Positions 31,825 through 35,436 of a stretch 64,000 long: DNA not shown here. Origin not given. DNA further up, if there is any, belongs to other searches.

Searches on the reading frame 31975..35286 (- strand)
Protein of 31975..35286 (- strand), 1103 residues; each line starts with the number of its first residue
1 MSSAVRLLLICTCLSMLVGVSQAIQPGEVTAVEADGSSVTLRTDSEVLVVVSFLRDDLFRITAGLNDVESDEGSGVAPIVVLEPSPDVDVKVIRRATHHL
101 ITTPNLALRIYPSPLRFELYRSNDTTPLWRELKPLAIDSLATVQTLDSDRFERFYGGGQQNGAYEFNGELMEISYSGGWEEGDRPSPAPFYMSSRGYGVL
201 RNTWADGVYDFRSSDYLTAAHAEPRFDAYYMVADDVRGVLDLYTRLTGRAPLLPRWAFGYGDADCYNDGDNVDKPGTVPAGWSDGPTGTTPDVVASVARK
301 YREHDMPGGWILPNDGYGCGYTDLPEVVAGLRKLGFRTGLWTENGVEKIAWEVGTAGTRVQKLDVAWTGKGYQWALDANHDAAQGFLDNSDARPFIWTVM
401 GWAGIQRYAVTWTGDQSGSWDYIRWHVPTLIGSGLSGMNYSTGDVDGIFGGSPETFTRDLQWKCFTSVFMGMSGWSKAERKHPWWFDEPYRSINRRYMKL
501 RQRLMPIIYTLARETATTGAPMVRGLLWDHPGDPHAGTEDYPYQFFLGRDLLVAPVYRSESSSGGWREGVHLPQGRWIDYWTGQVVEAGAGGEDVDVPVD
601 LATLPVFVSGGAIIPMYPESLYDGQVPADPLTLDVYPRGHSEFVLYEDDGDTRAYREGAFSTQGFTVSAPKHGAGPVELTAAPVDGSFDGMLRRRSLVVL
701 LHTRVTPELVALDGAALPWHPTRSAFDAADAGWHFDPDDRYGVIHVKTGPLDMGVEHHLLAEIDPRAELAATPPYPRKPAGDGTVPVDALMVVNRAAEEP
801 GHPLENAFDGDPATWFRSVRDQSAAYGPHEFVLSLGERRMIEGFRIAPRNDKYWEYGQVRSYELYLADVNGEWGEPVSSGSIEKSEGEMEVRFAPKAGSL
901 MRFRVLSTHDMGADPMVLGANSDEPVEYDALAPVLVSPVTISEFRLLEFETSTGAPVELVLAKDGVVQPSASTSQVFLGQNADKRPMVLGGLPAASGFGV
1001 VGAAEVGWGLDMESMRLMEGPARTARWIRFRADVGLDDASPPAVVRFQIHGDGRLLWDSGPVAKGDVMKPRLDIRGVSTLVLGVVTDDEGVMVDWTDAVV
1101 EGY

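Call 7: search_protein_families(library=pfam, proteins=[window:31975-35286:-], max_evalue=0.001)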
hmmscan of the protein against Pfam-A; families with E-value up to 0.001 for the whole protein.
window:31975-35286:- (1103 aa): 6 families
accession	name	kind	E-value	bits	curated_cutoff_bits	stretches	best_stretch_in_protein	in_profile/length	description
PF01055.32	Glyco_hydro_31_2nd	-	5.9e-26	92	23.5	1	384-511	200-328/328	Glycosyl hydrolases family 31 TIM-barrel domain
PF17137.9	DUF5110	-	2.4e-18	66.4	27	1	630-703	1-70/71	Domain of unknown function (DUF5110)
PF21365.3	Glyco_hydro_31_3rd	-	3.8e-18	66.2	24.4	1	519-614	1-87/87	Glycosyl hydrolase family 31 C-terminal domain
PF13802.12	Gal_mutarotas_2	-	5.4e-13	50.1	27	1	49-210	2-184/184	Glycosyl hydrolase 31 N-terminal galactose mutarotase-like domain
PF08305.17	NPCBM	-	1.4e-11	45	23.9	1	975-1098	19-134/137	NPCBM/NEW2 domain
PF00754.31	F5_F8_type_C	-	4.3e-08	33.8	28.2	1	799-909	9-116/127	F5/8 type C domain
